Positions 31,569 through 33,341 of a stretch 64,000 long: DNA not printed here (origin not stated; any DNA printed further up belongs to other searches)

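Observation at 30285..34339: GT / FkbH-like / ACP / FabH-like KAS III / ACP cassette resembling the glyceryl-ACP + FabH-type condensation module of 3-acyl-tetronate (RK-682 / agglomerin-type) biosynthesis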

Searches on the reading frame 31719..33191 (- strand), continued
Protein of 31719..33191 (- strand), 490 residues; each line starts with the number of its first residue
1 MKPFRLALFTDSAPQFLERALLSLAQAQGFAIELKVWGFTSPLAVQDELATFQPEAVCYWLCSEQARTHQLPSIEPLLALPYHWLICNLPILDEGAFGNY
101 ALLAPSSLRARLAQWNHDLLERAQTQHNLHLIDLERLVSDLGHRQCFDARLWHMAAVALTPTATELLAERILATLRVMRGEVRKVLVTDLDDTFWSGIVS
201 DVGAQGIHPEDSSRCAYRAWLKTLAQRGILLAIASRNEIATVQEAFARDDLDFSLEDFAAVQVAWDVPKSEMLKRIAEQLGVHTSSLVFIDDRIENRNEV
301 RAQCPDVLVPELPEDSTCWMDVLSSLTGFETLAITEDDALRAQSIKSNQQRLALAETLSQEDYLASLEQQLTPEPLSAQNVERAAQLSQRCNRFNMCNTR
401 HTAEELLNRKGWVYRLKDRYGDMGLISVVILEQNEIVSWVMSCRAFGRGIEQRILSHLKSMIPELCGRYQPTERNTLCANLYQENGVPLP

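Call 23: search_protein_families(library=pfam, proteins=[L042:1659-2528:+, L042:2909-3499:+, L042:3502-4566:+, L042:4862-5620:+, L042:5647-6720:+, L042:6781-7023:+, L042:7041-9191:+, L042:9220-9903:+, L042:9960-10526:+, L042:10600-11697:+], max_evalue=0.001)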
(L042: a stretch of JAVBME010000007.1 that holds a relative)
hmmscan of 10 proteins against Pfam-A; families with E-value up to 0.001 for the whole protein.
L042:1659-2528:+ (289 aa): 3 families
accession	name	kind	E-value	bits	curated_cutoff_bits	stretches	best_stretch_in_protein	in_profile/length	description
PF04321.23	RmlD_sub_bind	-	9.9e-39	133.6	27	1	8-242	2-238/287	RmlD substrate binding domain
PF01370.27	Epimerase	-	8.4e-22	78.2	20.9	1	9-216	1-238/240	NAD dependent epimerase/dehydratase family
PF16363.11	GDP_Man_Dehyd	-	5.7e-07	29.7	27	1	10-152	1-170/332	GDP-mannose 4,6 dehydratase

L042:2909-3499:+ (196 aa): 3 families
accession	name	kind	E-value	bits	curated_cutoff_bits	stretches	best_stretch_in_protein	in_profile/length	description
PF13420.13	Acetyltransf_4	-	1.9e-10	41.4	24.3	1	8-157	1-152/155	Acetyltransferase (GNAT) domain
PF13302.13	Acetyltransf_3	-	4.5e-10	40.8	25.4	1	8-140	4-138/138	Acetyltransferase (GNAT) domain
PF13523.12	Acetyltransf_8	-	6e-08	32.9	27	1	13-144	3-142/145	Acetyltransferase (GNAT) domain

L042:3502-4566:+ (354 aa): 2 families
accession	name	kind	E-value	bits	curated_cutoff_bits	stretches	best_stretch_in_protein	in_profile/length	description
PF08541.16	ACP_syn_III_C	-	9.9e-25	87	26.6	1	251-338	1-87/90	3-Oxoacyl-[acyl-carrier-protein (ACP)] synthase III C terminal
PF08545.16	ACP_syn_III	-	7.8e-19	67.8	24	1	115-190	1-80/80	3-Oxoacyl-[acyl-carrier-protein (ACP)] synthase III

L042:4862-5620:+ (252 aa): 7 families
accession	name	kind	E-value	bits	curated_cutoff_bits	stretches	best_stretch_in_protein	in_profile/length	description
PF13561.12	adh_short_C2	-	4.9e-45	154.4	27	1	22-250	1-235/236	Enoyl-(Acyl carrier protein) reductase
PF00106.31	adh_short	-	1.4e-35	123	26.6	1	17-202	2-190/195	short chain dehydrogenase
PF08659.16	KR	-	5.3e-16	59.5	22.6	1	18-173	3-161/180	KR domain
PF23441.1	SDR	-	5e-08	33.1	27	1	18-250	10-255/258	SDR-like rossmann domain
PF13460.12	NAD_binding_10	-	5.4e-07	30.1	27.2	1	22-212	1-164/184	NAD(P)H-binding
PF01370.27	Epimerase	-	0.0002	21.3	20.9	1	19-178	2-159/240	NAD dependent epimerase/dehydratase family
PF02719.21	Polysacc_synt_2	-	0.00048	19.8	20.2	0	19-83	2-76/293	Polysaccharide biosynthesis protein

L042:5647-6720:+ (357 aa): 2 families
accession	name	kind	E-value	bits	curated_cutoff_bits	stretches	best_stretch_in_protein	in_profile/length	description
PF08545.16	ACP_syn_III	-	8.9e-22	77.2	24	1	113-188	1-80/80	3-Oxoacyl-[acyl-carrier-protein (ACP)] synthase III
PF08541.16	ACP_syn_III_C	-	3.1e-20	72.6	26.6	1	249-337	1-88/90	3-Oxoacyl-[acyl-carrier-protein (ACP)] synthase III C terminal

L042:6781-7023:+ (80 aa): 1 family
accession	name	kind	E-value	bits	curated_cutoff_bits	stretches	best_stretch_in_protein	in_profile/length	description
PF00550.31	PP-binding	-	0.00015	22.4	20.8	1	9-75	2-67/67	Phosphopantetheine attachment site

L042:7041-9191:+ (716 aa): 2 families
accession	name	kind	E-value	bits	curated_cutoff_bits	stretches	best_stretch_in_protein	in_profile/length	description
PF21211.3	FkbH_N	-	2.5e-10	41.1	27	1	164-319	1-160/192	FkbH, N-terminal domain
PF13472.12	Lipase_GDSL_2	-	0.00024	22.1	32.9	1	195-312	39-152/178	GDSL-like Lipase/Acylhydrolase family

L042:9220-9903:+ (227 aa): 0 families

L042:9960-10526:+ (188 aa): 2 families
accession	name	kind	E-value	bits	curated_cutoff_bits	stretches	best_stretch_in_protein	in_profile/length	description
PF04055.27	Radical_SAM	-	8.5e-09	36.2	29.5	1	3-105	51-160/166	Radical SAM superfamily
PF19238.5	Radical_SAM_2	-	0.00022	21.4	26.7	1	35-103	63-131/151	Radical SAM-like domain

L042:10600-11697:+ (365 aa): 3 families
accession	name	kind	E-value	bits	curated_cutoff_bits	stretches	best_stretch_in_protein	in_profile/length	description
PF00535.33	Glycos_transf_2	-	3.3e-26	92.7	23.3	1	10-129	1-123/168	Glycosyl transferase family 2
PF13641.12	Glyco_tranf_2_3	-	2.9e-09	37.7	27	1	9-122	3-123/230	Glycosyltransferase like family 2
PF10111.15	Glyco_tranf_2_2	-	8.5e-05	22.6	27.3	1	11-128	4-130/276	Glycosyltransferase like family 2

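Call 24: search_protein_families(library=pfam, proteins=[L015:2940-4397:+, L015:4351-5268:-, L015:5258-6190:-, L015:6212-7171:-, L015:7352-8071:-, L015:7971-9482:+, L015:9647-11107:+, L015:11006-12697:-, L015:13016-14725:+, L068:13431-16697:-], max_evalue=0.001)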
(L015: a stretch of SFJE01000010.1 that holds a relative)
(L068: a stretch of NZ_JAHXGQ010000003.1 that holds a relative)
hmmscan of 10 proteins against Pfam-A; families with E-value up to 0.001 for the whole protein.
L015:2940-4397:+ (485 aa): 0 families

L015:4351-5268:- (305 aa): 2 families
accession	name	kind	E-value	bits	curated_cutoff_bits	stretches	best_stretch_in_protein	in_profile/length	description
PF00528.27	BPD_transp_1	-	7.2e-13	49.1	26.4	1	109-296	2-172/184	Binding-protein-dependent transport system inner membrane component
PF13197.11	DUF4013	-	0.00015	22.1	26.9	1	20-161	28-161/168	Protein of unknown function (DUF4013)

L015:5258-6190:- (310 aa): 1 family
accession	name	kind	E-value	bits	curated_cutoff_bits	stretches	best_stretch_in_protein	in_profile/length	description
PF00528.27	BPD_transp_1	-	1.7e-12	47.9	26.4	1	99-297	2-176/184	Binding-protein-dependent transport system inner membrane component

L015:6212-7171:- (319 aa): 2 families
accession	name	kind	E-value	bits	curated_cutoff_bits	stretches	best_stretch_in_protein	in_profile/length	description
PF12849.12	PBP_like_2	-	1.8e-39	136.6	27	1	37-291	11-265/267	PBP superfamily domain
PF01547.30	SBP_bac_1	-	5.1e-15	56.7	26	1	39-294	5-305/307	Bacterial extracellular solute-binding protein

L015:7352-8071:- (239 aa): 0 families

L015:7971-9482:+ (503 aa): 3 families
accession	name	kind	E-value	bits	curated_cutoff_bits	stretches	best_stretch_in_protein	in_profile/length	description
PF21211.3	FkbH_N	-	1.2e-09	38.8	27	1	95-180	106-191/192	FkbH, N-terminal domain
PF00702.32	Hydrolase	-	0.00011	23.1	26.4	1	225-306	105-188/191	haloacid dehalogenase-like hydrolase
PF12689.13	Acid_PPase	-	0.00044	20.6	27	0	189-304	3-139/169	Acid Phosphatase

L015:9647-11107:+ (486 aa): 0 families

L015:11006-12697:- (563 aa): 2 families
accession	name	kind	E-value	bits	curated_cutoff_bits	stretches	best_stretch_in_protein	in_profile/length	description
PF13320.12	GH123_cat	-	8.3e-95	318.3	23.1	1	209-522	1-324/324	Glycoside hydrolase 123, catalytic domain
PF22680.2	Glyco_hydro_123_N_2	-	5.6e-10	39.7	27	1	60-166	5-129/142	Glycoside hydrolase 123 N-terminal domain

L015:13016-14725:+ (569 aa): 0 families

L068:13431-16697:- (1088 aa): 10 families
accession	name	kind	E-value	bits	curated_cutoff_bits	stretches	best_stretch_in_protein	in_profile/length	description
PF00109.32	ketoacyl-synt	-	1e-94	317.3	20.8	1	30-280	2-252/252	Beta-ketoacyl synthase, N-terminal domain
PF00698.26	Acyl_transf_1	-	7.2e-54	183.8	32.7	1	559-872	2-318/319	Acyl transferase domain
PF02801.28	Ketoacyl-synt_C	-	3.1e-41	140.5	20.8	1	288-403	1-118/119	Beta-ketoacyl synthase, C-terminal domain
PF16197.11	KAsynt_C_assoc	-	1e-15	58.5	33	1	408-523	3-111/111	Ketoacyl-synthetase C-terminal extension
PF00550.31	PP-binding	-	7.5e-12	45.8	20.8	1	993-1059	2-67/67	Phosphopantetheine attachment site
PF22336.2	RhiE-like_linker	-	1.8e-09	37.9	27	1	474-540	1-66/67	RhiE-like, KS-MAT linker domain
PF22621.2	CurL-like_PKS_C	-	2.9e-09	37.2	27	1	474-532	4-62/64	CurL-like, PKS C-terminal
PF08990.16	Docking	-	1.8e-07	31.2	20.9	1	2-24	1-23/29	Erythronolide synthase docking domain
PF00108.29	Thiolase_N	-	1.5e-05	25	26.4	1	170-229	51-112/260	Thiolase, N-terminal domain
PF18369.6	PKS_DE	-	0.0001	23.2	26.7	1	917-951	7-37/44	Polyketide synthase dimerisation element domain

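Call 41: search_protein_families(library=ncbifam, proteins=[L068:6259-7290:+, L068:7254-9167:+, L068:9169-9747:+, L042:7041-9191:+, L042:3502-4566:+, L042:5647-6720:+], max_evalue=0.001)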
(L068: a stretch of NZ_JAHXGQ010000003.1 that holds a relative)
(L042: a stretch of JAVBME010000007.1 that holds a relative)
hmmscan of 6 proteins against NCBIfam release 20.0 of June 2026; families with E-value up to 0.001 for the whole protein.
L068:6259-7290:+ (343 aa): 18 families
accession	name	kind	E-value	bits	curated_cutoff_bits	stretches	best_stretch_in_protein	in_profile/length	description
NF006829.0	PRK09352.1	subfamily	4.9e-39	134.2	249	1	6-316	5-294/322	beta-ketoacyl-ACP synthase 3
TIGR00747.1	fabH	subfamily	1.3e-32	113.2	292.1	1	6-313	3-292/322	beta-ketoacyl-ACP synthase III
NF004623.0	PRK05963.1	equivalog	1.4e-28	100.2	437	1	7-311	7-296/328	beta-ketoacyl-ACP synthase III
NF005541.0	PRK07204.1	equivalog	1.3e-18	67.5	402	1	6-315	5-301/329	beta-ketoacyl-ACP synthase III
NF006720.0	PRK09258.1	equivalog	2.7e-15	56.5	285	1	63-324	61-321/338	3-oxoacyl-ACP synthase III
NF005308.0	PRK06840.1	equivalog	6.5e-13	48.4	315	1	5-191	4-176/339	3-oxoacyl-ACP synthase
NF005293.2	PRK06816.1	subfamily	1.8e-12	47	450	1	14-160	9-158/378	StlD/DarB family beta-ketosynthase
NF003274.0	PRK04262.1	equivalog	1.9e-09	37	244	1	64-153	52-142/347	hydroxymethylglutaryl-CoA synthase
NF005703.0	PRK07515.1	equivalog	2e-09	36.8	304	1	63-159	96-191/373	beta-ketoacyl-ACP synthase III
NF053539.1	resorcinol_DarB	exception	2.6e-08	33.4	550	1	46-191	47-202/377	dialkylresorcinol biosynthesis protein DarB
NF006030.0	PRK08170.1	equivalog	4.7e-08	32.2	593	1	63-153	34-123/434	acetyl-CoA C-acetyltransferase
NF009519.0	PRK12880.1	equivalog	2.1e-07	30.6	436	1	62-187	59-175/353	beta-ketoacyl-ACP synthase III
NF058662.1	cispenta_AmcF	equivalog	1.5e-05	24.2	325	1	61-214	59-225/369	cispentacin biosynthesis acyltransferase subunit AmcF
NF042429.2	DHPHCoAsyn_DpgA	equivalog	2e-05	23.7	425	1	64-206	71-209/350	3,5-dihydroxyphenylacetyl-CoA synthase DpgA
NF004715.0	PRK06059.1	equivalog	4e-05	22.8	424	1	63-156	23-117/399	lipid-transfer protein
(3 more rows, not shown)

L068:7254-9167:+ (637 aa): 2 families
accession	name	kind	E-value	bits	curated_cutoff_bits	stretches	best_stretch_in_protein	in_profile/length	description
TIGR01686.1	FkbH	subfamily_domain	7.6e-85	284.9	146.65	1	282-607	2-320/323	FkbH domain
TIGR01681.1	HAD-SF-IIIC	subfamily_domain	1.2e-14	55.2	35.75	1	284-403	1-128/132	HAD-IIIC family phosphatase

L068:9169-9747:+ (192 aa): 0 families

L042:7041-9191:+ (716 aa): 2 families
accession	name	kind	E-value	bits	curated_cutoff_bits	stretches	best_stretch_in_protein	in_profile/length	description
TIGR01686.1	FkbH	subfamily_domain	2.8e-92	309.3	146.65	1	356-687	2-320/323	FkbH domain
TIGR01681.1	HAD-SF-IIIC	subfamily_domain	4.4e-16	59.9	35.75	1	358-481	1-130/132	HAD-IIIC family phosphatase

L042:3502-4566:+ (354 aa): 16 families
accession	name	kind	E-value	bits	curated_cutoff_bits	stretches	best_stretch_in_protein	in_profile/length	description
NF006829.0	PRK09352.1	subfamily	2.2e-68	230.7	249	1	11-339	4-319/322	beta-ketoacyl-ACP synthase 3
TIGR00747.1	fabH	subfamily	8e-60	202.6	292.1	1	12-338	3-319/322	beta-ketoacyl-ACP synthase III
NF009519.0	PRK12880.1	equivalog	4.8e-51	174.1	436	1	9-340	5-337/353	beta-ketoacyl-ACP synthase III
NF005541.0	PRK07204.1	equivalog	9.5e-40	137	402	1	11-338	4-326/329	beta-ketoacyl-ACP synthase III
NF004623.0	PRK05963.1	equivalog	2.3e-38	132.3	437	1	41-334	36-321/328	beta-ketoacyl-ACP synthase III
NF005703.0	PRK07515.1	equivalog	7.9e-32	110.5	304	1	52-338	89-369/373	beta-ketoacyl-ACP synthase III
NF005308.0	PRK06840.1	equivalog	5.6e-31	107.8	315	1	10-338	3-332/339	3-oxoacyl-ACP synthase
NF006720.0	PRK09258.1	equivalog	3.4e-29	102.2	285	1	40-334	42-331/338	3-oxoacyl-ACP synthase III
NF003274.0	PRK04262.1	equivalog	2.5e-15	56.4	244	2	36-175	28-164/347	hydroxymethylglutaryl-CoA synthase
TIGR00748.1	HMG_CoA_syn_Arc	equivalog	1.8e-09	37.3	353.35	1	51-332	42-298/345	hydroxymethylglutaryl-CoA synthase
NF005293.2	PRK06816.1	subfamily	3e-06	26.5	450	1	243-325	274-360/378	StlD/DarB family beta-ketosynthase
TIGR01835.1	HMG-CoA-S_prok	equivalog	1.9e-05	23.6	360.35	1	12-177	1-162/382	hydroxymethylglutaryl-CoA synthase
NF004853.0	PRK06205.1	subfamily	9.7e-05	21.5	551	1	59-147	26-114/404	acetyl-CoA C-acetyltransferase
NF004811.0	PRK06158.1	subfamily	0.00034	19.7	421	1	54-150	23-114/384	acetyl-CoA acetyltransferase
NF053539.1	resorcinol_DarB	exception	0.00063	19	550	0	242-316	272-351/377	dialkylresorcinol biosynthesis protein DarB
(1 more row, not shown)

L042:5647-6720:+ (357 aa): 16 families
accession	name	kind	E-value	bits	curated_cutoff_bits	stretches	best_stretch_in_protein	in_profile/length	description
NF006829.0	PRK09352.1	subfamily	2.7e-69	233.6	249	1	7-337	4-319/322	beta-ketoacyl-ACP synthase 3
NF009519.0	PRK12880.1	equivalog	1.1e-59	202.5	436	1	1-339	1-338/353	beta-ketoacyl-ACP synthase III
TIGR00747.1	fabH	subfamily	1.3e-59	201.9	292.1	1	9-336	4-319/322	beta-ketoacyl-ACP synthase III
NF004623.0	PRK05963.1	equivalog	1.2e-40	139.8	437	1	5-336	3-325/328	beta-ketoacyl-ACP synthase III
NF005541.0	PRK07204.1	equivalog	2.4e-38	132.4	402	1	8-336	5-326/329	beta-ketoacyl-ACP synthase III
NF006720.0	PRK09258.1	equivalog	1.4e-25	90.3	285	2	38-149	42-153/338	3-oxoacyl-ACP synthase III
NF005703.0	PRK07515.1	equivalog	4.7e-25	88.2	304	1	56-336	95-369/373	beta-ketoacyl-ACP synthase III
NF005308.0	PRK06840.1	equivalog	6.5e-24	84.6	315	1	8-327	5-325/339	3-oxoacyl-ACP synthase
NF003274.0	PRK04262.1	equivalog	1.1e-21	77.3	244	2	11-173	6-164/347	hydroxymethylglutaryl-CoA synthase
TIGR00748.1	HMG_CoA_syn_Arc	equivalog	1.4e-13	50.8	353.35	2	12-149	6-142/345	hydroxymethylglutaryl-CoA synthase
NF005293.2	PRK06816.1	subfamily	5e-07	29.1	450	0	241-317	274-357/378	StlD/DarB family beta-ketosynthase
TIGR01930.1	AcCoA-C-Actrans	subfamily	8.2e-06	25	240.55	1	54-159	18-123/385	acetyl-CoA C-acyltransferase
NF004853.0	PRK06205.1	subfamily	1.1e-05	24.7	551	1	56-149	25-118/404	acetyl-CoA C-acetyltransferase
NF053539.1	resorcinol_DarB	exception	1.6e-05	24.2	550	0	239-318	271-351/377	dialkylresorcinol biosynthesis protein DarB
NF004811.0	PRK06158.1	subfamily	2.2e-05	23.6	421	1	52-148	23-114/384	acetyl-CoA acetyltransferase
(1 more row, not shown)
